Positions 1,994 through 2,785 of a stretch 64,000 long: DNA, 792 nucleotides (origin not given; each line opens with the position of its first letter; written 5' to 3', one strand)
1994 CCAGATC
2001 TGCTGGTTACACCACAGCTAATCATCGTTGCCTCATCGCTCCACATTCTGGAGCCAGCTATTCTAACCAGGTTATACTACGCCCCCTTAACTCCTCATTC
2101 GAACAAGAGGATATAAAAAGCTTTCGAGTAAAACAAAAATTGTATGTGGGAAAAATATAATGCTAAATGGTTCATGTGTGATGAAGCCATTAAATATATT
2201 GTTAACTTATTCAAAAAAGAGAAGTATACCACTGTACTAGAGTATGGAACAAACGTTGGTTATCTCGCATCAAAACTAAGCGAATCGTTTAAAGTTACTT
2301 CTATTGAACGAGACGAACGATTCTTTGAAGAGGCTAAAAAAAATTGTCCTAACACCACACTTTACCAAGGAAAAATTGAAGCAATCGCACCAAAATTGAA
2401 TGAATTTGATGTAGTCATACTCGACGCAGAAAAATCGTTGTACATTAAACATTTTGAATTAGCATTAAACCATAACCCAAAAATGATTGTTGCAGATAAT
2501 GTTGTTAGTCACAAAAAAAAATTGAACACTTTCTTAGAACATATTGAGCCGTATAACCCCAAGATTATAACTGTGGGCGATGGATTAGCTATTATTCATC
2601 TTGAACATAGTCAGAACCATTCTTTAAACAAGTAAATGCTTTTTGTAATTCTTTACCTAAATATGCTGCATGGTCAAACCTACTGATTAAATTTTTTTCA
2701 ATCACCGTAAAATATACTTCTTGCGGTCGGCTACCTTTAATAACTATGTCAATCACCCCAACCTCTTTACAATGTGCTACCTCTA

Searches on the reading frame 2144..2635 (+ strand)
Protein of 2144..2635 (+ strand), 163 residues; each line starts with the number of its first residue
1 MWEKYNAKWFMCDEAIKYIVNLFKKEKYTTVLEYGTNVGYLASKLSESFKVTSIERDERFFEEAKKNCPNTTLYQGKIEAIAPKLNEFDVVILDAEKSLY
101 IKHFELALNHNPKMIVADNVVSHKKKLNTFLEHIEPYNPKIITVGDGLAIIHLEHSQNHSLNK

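Call 33: search_protein_families(library=pfam, proteins=[window:2144-2635:+], max_evalue=0.01)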
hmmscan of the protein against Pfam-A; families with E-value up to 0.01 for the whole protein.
window:2144-2635:+ (163 aa): 7 families
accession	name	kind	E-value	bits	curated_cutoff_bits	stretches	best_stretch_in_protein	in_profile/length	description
PF13847.12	Methyltransf_31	-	3.2e-06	27.3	27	1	26-120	2-113/145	Methyltransferase domain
PF13649.12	Methyltransf_25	-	4.7e-06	27.6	27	1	31-93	1-70/97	Methyltransferase domain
PF01596.23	Methyltransf_3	-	9e-05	22.3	22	1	84-123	117-158/204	O-methyltransferase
PF00398.26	RrnaAD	-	0.00023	20.8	24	1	14-74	17-81/263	Ribosomal RNA adenine dimethylase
PF08241.18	Methyltransf_11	-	0.0019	19.2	21.2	1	32-93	1-66/95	Methyltransferase domain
PF13489.12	Methyltransf_23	-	0.0046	17.2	27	1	17-91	11-61/164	Methyltransferase domain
PF01135.25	PCMT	-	0.0061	16.8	20.3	0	19-71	65-121/210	Protein-L-isoaspartate(D-aspartate) O-methyltransferase (PCMT)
